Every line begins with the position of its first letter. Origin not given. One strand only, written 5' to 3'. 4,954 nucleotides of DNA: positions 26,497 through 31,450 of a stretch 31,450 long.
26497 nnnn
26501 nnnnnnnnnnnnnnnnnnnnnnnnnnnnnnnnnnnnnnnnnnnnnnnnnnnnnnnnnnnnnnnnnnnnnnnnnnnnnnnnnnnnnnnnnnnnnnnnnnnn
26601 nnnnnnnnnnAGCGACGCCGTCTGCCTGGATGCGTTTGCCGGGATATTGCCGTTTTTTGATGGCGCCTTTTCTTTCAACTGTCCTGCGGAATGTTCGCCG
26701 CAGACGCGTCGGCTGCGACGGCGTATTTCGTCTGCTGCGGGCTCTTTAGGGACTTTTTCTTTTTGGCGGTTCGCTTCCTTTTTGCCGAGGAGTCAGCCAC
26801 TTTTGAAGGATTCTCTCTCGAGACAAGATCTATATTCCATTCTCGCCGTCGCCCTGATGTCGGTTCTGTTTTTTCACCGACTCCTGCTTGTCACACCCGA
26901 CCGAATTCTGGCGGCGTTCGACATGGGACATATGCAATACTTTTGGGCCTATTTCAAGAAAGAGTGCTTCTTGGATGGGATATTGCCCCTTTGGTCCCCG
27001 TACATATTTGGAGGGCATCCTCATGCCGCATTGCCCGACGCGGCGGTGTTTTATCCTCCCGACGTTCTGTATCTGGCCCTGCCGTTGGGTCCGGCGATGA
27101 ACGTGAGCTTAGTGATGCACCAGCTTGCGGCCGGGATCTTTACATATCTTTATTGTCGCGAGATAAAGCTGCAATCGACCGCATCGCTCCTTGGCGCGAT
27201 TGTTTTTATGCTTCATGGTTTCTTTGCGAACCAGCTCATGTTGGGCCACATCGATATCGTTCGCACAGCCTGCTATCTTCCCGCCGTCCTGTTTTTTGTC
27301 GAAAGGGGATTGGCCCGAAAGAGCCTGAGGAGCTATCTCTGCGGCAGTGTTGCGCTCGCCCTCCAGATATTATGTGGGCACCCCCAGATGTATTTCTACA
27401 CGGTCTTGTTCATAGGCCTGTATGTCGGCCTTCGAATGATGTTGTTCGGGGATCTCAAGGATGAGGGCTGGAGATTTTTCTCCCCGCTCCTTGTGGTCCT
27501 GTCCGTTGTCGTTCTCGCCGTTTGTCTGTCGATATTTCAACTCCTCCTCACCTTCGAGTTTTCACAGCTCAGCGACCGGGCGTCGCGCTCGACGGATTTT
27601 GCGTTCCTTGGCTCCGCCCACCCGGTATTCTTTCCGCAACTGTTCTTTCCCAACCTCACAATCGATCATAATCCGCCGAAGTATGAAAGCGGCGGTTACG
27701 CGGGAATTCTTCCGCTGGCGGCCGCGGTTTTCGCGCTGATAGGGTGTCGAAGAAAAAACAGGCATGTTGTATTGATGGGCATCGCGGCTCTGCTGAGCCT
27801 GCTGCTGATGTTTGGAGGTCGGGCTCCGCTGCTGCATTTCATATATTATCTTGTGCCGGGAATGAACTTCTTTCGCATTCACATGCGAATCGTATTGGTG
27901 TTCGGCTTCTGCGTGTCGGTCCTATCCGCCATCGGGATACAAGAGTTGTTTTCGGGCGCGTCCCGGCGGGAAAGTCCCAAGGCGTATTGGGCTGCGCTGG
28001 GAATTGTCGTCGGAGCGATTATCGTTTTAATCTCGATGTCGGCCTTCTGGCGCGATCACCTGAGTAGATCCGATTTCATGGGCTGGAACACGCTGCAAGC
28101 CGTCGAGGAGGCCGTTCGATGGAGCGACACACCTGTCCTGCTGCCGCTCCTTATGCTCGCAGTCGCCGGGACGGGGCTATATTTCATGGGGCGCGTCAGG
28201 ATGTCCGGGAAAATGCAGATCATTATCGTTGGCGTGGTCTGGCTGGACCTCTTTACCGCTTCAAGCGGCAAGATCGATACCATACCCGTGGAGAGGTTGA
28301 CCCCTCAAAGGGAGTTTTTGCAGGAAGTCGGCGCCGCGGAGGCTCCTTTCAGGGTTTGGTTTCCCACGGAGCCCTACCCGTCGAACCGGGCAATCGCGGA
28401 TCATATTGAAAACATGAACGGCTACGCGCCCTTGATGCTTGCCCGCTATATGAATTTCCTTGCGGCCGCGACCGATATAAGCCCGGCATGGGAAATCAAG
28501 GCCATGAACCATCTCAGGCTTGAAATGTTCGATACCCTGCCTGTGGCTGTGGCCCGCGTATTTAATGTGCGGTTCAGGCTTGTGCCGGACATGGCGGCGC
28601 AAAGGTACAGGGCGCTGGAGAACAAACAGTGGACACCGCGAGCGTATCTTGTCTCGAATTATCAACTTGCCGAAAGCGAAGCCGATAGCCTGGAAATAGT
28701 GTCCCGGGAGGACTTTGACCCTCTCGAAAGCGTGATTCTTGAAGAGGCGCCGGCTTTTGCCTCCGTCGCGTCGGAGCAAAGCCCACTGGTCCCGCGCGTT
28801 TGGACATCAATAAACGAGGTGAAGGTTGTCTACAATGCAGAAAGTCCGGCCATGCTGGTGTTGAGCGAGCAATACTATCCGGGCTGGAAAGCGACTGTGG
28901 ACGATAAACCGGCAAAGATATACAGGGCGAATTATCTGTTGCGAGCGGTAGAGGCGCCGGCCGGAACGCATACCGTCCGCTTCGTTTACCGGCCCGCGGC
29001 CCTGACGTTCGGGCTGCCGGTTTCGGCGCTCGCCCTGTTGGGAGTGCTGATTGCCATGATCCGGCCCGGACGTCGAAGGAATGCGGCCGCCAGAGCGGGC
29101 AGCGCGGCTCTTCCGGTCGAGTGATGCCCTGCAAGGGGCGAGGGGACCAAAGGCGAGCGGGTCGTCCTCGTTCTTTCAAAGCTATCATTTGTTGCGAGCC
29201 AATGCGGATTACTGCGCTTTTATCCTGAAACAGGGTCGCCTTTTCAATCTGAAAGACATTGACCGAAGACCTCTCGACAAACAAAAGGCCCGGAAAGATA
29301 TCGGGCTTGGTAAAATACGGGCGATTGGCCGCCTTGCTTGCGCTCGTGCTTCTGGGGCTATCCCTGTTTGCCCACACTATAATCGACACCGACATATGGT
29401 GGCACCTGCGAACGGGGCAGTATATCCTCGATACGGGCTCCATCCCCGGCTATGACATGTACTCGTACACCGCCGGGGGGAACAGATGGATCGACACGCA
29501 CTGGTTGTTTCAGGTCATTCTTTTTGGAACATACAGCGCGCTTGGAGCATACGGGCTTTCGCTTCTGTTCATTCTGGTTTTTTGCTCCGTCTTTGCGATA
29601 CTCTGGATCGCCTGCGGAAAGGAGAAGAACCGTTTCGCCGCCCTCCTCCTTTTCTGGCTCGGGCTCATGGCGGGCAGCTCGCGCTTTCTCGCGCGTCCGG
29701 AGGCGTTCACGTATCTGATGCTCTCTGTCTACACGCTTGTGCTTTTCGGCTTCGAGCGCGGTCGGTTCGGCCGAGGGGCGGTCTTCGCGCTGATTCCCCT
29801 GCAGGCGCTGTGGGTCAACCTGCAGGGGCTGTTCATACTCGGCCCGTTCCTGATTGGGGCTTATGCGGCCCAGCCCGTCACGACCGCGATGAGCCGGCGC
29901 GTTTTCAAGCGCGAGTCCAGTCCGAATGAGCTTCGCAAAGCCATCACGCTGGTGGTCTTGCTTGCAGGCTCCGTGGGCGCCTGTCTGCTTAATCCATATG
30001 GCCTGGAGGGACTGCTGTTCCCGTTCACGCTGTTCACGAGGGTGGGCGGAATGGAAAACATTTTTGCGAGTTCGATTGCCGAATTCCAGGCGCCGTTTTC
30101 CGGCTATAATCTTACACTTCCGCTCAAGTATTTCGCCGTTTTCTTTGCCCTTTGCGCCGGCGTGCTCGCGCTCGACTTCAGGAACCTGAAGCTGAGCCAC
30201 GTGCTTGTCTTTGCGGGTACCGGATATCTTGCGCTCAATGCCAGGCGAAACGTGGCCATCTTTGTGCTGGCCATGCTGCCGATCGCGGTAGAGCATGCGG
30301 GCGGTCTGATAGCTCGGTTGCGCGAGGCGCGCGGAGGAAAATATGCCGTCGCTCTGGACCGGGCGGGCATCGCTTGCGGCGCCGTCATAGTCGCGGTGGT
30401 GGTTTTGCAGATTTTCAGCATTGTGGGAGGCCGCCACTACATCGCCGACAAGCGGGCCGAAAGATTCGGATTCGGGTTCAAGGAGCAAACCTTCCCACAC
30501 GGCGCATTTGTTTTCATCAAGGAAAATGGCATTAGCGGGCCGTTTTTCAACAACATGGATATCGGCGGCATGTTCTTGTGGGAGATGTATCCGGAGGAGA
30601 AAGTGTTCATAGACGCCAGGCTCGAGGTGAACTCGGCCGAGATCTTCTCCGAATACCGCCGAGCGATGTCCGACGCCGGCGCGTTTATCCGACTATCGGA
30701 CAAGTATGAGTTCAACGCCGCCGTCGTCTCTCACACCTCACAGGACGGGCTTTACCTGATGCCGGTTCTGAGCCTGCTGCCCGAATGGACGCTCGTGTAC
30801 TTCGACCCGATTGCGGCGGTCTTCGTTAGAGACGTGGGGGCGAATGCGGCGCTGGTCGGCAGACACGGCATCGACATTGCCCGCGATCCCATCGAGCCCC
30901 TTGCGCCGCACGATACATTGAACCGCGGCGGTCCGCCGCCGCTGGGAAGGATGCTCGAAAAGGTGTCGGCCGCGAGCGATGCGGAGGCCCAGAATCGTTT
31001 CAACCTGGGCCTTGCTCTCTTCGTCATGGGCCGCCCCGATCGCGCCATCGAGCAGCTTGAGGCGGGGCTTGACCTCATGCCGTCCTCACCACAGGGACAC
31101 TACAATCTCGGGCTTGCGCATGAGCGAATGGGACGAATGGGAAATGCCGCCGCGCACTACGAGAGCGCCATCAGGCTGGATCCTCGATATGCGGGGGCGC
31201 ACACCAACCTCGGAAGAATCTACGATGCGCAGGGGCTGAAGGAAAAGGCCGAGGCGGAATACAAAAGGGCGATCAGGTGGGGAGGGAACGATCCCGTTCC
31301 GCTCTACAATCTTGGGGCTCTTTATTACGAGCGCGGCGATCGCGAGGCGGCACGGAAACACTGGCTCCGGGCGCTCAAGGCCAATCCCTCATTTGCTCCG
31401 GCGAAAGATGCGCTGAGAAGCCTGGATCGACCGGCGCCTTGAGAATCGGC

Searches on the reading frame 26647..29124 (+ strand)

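Call 4: search_protein_families(library=pfam, proteins=[window:26647-29124:+])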
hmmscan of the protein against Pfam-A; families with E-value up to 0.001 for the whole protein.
window:26647-29124:+ (825 aa): 1 family
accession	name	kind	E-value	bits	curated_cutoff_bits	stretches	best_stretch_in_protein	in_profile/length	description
PF09586.16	YfhO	-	1.8e-19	70.1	28.5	2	722-793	763-835/835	Bacterial membrane protein YfhO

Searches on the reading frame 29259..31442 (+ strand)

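Call 4: search_protein_families(library=pfam, proteins=[window:29259-31442:+])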
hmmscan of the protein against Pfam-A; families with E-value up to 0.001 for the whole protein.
window:29259-31442:+ (727 aa): 15 families
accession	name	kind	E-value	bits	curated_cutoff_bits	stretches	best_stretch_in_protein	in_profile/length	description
PF07719.23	TPR_2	-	1.3e-24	84.7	27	2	682-711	4-33/34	Tetratricopeptide repeat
PF00515.34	TPR_1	-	2.9e-24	84.3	27.8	2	612-644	2-34/34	Tetratricopeptide repeat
PF13414.12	TPR_11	-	9.7e-23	80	26.8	2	584-625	1-42/42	TPR repeat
PF13181.12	TPR_8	-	7.3e-19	66.7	25.7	1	613-643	3-33/34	Tetratricopeptide repeat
PF13432.12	TPR_16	-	1.4e-16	61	32.7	2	582-644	2-64/65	Tetratricopeptide repeat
PF13424.12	TPR_12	-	5.2e-14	52.6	30.1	1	614-673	6-73/77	Tetratricopeptide repeat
PF13431.12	TPR_17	-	2e-13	49.9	24.4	1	634-665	2-33/34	Tetratricopeptide repeat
PF14559.12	TPR_19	-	6.1e-12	46.1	25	1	625-679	5-59/68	Tetratricopeptide repeat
PF13428.12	TPR_14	-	2e-11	43.8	23.5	0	612-654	2-44/44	Tetratricopeptide repeat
PF13176.12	TPR_7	-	4.4e-08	33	27.9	0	615-642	3-32/36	Tetratricopeptide repeat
PF13371.12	TPR_9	-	2.6e-06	27.8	35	0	593-643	11-61/73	Tetratricopeptide repeat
PF13174.12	TPR_6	-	3.4e-06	27.8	26.3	0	682-710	3-31/33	Tetratricopeptide repeat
PF13374.12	TPR_10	-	1.2e-05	25.6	27.5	0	683-707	6-30/42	Tetratricopeptide repeat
PF07721.20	TPR_4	-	4.2e-05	24.2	27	0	679-702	1-24/26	Tetratricopeptide repeat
PF12895.13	ANAPC3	-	0.00036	21.2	27.2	0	565-636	11-81/82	Anaphase-promoting complex, cyclosome, subunit 3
